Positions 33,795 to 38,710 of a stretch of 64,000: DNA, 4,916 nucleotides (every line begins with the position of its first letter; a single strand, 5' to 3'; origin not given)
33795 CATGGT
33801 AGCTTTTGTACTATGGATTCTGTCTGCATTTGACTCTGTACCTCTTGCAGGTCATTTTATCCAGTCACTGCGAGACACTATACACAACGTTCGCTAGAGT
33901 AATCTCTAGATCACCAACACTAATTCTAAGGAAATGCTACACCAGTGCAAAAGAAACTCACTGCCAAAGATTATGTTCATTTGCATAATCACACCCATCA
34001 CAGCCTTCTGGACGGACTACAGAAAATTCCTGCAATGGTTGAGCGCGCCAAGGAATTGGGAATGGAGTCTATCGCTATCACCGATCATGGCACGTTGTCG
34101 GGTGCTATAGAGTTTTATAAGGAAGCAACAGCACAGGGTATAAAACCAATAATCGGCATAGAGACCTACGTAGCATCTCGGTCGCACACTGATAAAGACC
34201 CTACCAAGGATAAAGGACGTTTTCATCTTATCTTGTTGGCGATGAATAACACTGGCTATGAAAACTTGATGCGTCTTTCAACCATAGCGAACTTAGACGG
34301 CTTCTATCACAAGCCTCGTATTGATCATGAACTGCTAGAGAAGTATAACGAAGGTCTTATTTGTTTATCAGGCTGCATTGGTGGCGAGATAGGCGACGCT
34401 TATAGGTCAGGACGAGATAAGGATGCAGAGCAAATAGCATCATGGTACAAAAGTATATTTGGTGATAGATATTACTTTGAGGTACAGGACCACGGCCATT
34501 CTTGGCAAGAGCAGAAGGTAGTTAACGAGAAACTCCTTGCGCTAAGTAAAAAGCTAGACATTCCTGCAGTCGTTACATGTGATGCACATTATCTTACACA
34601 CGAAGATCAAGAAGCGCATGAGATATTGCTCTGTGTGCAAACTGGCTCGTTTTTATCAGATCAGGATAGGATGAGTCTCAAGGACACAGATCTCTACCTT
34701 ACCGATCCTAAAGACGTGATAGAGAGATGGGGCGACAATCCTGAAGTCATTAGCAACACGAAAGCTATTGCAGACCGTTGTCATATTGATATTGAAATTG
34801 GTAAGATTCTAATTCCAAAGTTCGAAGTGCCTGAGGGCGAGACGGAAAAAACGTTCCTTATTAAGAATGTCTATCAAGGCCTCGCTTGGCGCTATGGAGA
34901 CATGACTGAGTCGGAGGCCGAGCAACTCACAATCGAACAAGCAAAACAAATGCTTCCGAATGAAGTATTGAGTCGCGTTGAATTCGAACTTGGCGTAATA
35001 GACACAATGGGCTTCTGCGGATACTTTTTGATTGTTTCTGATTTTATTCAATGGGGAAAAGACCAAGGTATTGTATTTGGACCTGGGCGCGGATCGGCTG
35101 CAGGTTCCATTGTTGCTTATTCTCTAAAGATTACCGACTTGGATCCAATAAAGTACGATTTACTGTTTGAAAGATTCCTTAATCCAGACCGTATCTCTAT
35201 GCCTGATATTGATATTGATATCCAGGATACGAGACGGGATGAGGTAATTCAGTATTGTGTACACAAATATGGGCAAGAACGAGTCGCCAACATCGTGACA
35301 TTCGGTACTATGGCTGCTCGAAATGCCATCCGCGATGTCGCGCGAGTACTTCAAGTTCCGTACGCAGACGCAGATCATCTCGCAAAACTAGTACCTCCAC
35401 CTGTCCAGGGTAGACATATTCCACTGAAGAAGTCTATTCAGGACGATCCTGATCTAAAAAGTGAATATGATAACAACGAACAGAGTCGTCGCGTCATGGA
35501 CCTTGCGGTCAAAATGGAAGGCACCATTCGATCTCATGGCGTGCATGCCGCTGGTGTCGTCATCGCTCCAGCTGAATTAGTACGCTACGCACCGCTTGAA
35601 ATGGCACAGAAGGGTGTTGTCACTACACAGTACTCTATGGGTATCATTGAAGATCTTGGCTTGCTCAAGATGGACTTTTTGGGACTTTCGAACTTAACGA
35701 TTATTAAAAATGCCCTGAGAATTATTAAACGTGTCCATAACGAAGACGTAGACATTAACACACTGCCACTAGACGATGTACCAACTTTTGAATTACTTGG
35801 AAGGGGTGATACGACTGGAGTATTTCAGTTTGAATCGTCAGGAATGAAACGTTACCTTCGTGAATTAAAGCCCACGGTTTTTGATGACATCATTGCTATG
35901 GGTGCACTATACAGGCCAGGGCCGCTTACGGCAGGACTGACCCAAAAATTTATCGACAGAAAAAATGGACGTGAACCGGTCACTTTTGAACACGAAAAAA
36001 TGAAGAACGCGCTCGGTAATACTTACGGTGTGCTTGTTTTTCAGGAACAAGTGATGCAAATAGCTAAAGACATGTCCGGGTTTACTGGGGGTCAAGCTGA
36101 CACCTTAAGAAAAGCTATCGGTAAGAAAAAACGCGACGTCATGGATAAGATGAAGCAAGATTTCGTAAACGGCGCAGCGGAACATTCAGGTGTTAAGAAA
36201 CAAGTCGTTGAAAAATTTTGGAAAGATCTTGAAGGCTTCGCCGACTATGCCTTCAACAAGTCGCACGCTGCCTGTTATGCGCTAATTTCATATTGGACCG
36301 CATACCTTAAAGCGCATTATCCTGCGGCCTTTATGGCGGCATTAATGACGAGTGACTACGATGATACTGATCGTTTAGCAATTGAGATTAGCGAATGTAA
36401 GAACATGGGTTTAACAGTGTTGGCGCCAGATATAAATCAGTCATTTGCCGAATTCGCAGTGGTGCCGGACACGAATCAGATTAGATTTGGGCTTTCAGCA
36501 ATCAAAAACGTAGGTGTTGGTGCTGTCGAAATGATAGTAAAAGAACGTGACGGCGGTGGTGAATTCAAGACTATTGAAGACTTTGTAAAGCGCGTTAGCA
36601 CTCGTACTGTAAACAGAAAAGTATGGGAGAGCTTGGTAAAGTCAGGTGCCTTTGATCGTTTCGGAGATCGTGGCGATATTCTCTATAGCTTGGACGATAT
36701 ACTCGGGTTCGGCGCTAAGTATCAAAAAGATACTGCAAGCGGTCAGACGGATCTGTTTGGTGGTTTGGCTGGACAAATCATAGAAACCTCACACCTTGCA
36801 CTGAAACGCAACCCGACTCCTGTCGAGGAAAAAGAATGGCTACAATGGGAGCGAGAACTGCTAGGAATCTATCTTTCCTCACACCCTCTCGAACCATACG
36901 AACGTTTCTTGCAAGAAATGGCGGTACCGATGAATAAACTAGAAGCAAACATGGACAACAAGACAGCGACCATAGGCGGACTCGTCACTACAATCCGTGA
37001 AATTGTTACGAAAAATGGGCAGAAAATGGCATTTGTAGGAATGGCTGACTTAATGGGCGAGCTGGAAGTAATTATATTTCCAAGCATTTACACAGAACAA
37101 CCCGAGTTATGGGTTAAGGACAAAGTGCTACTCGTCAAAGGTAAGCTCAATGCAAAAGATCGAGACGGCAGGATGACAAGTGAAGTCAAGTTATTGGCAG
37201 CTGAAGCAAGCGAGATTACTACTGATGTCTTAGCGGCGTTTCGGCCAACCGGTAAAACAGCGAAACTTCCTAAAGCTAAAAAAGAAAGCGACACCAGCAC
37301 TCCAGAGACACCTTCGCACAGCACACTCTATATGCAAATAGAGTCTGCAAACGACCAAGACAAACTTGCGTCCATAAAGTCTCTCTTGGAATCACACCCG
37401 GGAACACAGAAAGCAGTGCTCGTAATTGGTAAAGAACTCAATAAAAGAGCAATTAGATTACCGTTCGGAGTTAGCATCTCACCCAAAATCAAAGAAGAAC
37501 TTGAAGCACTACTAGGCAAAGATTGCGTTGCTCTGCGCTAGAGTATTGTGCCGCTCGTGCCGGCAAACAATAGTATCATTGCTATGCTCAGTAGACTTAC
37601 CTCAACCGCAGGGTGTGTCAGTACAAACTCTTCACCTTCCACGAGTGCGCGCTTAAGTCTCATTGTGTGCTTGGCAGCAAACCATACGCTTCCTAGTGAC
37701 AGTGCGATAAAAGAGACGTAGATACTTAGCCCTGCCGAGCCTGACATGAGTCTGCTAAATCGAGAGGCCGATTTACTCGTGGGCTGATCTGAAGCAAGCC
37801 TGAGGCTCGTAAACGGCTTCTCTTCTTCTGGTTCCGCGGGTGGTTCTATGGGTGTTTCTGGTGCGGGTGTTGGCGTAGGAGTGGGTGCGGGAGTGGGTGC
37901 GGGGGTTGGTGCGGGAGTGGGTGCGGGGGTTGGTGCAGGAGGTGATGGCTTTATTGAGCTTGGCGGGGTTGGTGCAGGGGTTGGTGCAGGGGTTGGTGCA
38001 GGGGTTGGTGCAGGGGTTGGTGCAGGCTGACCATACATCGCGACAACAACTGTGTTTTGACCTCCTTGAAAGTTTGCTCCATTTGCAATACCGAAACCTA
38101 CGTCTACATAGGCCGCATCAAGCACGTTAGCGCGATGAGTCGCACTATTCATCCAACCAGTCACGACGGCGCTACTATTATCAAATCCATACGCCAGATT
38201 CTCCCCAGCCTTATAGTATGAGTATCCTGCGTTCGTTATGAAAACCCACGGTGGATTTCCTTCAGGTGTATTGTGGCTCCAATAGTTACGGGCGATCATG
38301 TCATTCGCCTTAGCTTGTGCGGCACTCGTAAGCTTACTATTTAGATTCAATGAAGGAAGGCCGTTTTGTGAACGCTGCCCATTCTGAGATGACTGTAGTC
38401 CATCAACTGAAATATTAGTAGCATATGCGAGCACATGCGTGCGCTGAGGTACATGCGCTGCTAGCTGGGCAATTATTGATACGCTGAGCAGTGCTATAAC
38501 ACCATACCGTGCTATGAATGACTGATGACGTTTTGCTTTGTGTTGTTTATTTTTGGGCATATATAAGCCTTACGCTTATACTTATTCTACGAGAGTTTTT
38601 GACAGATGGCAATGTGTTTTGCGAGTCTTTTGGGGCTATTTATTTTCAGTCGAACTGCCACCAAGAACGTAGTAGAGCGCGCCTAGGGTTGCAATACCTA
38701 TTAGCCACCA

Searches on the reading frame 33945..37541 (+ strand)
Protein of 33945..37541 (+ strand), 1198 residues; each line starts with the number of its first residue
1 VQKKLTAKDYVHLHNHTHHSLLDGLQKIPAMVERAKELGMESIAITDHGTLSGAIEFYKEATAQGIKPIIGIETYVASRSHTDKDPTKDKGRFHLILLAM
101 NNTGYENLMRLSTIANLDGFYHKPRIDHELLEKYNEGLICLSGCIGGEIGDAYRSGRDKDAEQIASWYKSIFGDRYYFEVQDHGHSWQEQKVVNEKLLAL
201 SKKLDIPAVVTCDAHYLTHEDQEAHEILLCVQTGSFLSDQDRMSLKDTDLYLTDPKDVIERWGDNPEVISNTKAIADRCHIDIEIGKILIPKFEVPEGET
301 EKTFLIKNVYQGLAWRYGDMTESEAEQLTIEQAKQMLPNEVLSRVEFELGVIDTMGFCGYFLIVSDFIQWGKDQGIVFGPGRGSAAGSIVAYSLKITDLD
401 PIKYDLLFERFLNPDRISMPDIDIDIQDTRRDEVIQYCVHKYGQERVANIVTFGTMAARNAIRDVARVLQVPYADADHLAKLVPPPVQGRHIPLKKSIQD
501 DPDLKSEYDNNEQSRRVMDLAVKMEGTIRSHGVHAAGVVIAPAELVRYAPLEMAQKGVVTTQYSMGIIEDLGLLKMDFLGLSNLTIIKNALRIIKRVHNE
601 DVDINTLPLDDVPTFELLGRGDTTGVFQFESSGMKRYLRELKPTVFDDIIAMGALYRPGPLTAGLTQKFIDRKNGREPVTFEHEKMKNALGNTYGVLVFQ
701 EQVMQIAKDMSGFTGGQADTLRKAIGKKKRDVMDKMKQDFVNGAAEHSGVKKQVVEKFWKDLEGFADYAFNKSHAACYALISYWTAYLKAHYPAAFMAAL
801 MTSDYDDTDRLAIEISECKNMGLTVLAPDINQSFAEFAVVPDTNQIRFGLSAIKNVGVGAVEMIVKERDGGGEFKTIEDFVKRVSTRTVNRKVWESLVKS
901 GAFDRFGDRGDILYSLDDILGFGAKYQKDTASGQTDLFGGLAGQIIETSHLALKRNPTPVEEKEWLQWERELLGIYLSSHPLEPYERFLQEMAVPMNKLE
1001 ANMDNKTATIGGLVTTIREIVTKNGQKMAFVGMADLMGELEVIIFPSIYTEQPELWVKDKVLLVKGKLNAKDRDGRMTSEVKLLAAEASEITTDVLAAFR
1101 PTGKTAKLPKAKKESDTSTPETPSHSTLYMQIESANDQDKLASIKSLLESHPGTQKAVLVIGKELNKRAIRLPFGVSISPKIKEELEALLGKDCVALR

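Call 85: search_protein_families(library=pfam, proteins=[window:33945-37541:+], max_evalue=0.001)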
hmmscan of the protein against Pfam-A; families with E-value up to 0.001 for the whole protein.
window:33945-37541:+ (1198 aa): 5 families
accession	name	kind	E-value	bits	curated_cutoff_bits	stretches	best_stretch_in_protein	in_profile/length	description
PF07733.18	DNA_pol3_alpha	-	1e-97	327.3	23.9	1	306-580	4-260/260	Bacterial DNA polymerase III alpha NTPase domain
PF17657.6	DNA_pol3_finger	-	1.2e-62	210.6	22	1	583-747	1-165/166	Bacterial DNA polymerase III alpha subunit finger domain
PF02811.25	PHP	-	1.2e-57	195.3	26.4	1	12-183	1-164/164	PHP domain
PF14579.12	HHH_6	-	1e-27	96.6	25.6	1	822-908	1-86/90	Helix-hairpin-helix motif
PF01336.31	tRNA_anti-codon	-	1.5e-07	31.7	27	1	1009-1084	2-68/75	OB-fold nucleic acid binding domain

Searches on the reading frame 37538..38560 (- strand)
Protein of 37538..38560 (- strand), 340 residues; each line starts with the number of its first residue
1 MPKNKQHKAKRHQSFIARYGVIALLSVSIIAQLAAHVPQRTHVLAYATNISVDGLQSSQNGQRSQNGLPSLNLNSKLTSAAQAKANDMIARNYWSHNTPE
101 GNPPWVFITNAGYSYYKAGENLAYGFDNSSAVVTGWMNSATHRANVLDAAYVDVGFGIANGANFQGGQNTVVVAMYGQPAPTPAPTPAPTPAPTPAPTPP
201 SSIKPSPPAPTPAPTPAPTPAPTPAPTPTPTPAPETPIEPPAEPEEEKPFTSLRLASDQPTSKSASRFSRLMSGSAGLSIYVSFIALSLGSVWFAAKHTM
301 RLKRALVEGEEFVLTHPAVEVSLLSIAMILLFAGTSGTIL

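Call 85: search_protein_families(library=pfam, proteins=[window:37538-38560:-], max_evalue=0.001)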
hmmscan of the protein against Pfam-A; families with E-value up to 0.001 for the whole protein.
window:37538-38560:- (340 aa): 1 family
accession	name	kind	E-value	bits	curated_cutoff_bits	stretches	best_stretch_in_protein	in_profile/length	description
PF00188.32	CAP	-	1.3e-19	71.6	21.1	1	59-175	4-116/117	Cysteine-rich secretory protein family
